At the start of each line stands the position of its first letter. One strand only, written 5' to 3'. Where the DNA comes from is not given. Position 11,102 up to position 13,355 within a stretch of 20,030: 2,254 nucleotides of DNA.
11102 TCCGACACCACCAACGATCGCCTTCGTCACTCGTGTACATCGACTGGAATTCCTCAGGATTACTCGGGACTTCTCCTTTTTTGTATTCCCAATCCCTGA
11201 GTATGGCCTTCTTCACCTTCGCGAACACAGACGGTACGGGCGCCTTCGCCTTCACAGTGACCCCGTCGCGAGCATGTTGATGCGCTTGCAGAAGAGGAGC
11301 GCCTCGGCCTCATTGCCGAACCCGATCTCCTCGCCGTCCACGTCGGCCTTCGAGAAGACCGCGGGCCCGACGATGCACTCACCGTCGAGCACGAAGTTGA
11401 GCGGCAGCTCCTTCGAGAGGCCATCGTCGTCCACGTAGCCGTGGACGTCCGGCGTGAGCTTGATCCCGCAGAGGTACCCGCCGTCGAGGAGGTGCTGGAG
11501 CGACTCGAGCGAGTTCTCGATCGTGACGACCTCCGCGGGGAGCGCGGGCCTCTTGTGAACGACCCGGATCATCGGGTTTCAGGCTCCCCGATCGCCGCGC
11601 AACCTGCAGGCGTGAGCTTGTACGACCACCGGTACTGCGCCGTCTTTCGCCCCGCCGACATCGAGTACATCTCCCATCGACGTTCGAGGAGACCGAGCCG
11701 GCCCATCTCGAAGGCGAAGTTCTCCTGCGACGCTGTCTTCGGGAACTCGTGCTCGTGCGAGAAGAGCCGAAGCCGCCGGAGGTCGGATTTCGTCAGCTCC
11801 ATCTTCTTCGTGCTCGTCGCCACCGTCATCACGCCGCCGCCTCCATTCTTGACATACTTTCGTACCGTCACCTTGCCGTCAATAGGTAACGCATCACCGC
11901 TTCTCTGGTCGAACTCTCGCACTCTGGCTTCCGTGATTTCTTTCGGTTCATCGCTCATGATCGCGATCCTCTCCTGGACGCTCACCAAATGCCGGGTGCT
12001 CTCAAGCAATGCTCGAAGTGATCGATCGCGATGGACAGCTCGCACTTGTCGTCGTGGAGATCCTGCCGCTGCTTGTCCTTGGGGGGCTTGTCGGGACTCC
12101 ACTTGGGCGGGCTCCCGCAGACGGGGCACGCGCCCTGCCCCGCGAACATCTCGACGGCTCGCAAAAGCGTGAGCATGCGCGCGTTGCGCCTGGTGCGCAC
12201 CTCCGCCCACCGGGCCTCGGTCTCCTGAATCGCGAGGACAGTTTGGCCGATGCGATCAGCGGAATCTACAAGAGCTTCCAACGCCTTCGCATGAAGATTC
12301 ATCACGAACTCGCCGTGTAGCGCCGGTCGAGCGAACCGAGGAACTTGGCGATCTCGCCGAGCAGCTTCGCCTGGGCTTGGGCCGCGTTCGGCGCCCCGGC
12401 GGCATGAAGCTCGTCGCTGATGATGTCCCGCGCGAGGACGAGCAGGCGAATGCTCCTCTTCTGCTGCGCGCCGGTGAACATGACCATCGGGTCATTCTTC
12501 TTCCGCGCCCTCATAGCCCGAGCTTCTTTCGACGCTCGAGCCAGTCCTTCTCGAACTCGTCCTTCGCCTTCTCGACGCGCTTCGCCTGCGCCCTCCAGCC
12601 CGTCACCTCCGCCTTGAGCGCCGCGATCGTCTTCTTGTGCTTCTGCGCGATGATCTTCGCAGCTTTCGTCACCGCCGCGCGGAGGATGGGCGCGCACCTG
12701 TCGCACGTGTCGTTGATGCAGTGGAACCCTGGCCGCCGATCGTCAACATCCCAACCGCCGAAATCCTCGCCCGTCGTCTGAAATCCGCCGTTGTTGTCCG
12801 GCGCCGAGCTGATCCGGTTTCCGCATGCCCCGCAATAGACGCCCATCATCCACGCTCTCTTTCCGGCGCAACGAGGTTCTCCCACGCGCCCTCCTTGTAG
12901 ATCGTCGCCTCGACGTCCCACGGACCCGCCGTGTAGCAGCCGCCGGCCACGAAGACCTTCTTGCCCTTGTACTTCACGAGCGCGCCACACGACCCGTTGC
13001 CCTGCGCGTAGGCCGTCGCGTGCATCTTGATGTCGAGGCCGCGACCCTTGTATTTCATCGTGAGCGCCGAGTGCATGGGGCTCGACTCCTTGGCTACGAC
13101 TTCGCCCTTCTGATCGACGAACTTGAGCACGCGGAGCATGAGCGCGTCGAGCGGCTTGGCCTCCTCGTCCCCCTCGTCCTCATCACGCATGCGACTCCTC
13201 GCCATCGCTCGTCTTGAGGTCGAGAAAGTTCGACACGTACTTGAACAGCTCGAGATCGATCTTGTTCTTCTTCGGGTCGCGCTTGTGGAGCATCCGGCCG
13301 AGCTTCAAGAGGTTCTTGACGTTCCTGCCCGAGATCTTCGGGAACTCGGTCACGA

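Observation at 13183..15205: AAA+ ATPase with novel N-terminal domain and poly-Asp linker, preceded by a translationally coupled 24-aa transmembrane micro-peptide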

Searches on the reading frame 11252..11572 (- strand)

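Call 77: search_protein_families(library=pfam, proteins=[window:11252-11572:-], max_evalue=0.001)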
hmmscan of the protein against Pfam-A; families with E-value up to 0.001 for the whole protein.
window:11252-11572:- (106 aa): 1 family
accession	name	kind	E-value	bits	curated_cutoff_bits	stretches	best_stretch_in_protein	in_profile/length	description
PF12957.13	DUF3846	-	1e-09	38.9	27.5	1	2-82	1-86/103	Domain of unknown function (DUF3846)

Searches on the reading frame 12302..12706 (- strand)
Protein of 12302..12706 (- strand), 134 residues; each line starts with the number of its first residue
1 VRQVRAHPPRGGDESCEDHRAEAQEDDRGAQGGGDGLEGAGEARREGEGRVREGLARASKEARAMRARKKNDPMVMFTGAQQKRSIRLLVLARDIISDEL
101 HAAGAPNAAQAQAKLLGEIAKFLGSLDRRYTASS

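Call 5: search_protein_families(library=pfam, proteins=[window:12302-12706:-], max_evalue=0.01)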
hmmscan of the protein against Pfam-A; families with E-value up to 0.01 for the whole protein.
window:12302-12706:- (134 aa): 0 families

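Call 6: search_protein_families(library=phrogs, proteins=[window:12302-12706:-], max_evalue=0.01)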
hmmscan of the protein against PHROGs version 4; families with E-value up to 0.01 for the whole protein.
window:12302-12706:- (134 aa): 1 family
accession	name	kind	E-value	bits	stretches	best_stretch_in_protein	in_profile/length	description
phrog_5466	-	unknown function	0.0073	17.1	0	81-105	44-68/90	-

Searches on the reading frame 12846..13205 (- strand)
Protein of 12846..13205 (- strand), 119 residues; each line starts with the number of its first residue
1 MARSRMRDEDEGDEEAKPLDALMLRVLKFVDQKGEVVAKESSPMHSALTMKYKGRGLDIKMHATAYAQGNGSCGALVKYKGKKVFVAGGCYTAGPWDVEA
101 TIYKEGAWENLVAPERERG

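Call 5: search_protein_families(library=pfam, proteins=[window:12846-13205:-], max_evalue=0.01)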
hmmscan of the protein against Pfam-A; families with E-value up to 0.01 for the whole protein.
window:12846-13205:- (119 aa): 0 families

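Call 6: search_protein_families(library=phrogs, proteins=[window:12846-13205:-], max_evalue=0.01)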
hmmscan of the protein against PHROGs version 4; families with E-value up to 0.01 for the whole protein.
window:12846-13205:- (119 aa): 0 families

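Call 39: search_protein_families(library=padloc, proteins=[window:12846-13205:-], max_evalue=0.01)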
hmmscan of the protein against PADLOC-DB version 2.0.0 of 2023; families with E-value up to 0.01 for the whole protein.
window:12846-13205:- (119 aa): 0 families

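Call 40: search_protein_families(library=ncbifam, proteins=[window:12846-13205:-], max_evalue=0.01)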
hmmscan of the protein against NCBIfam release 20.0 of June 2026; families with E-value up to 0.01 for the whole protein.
window:12846-13205:- (119 aa): 0 families
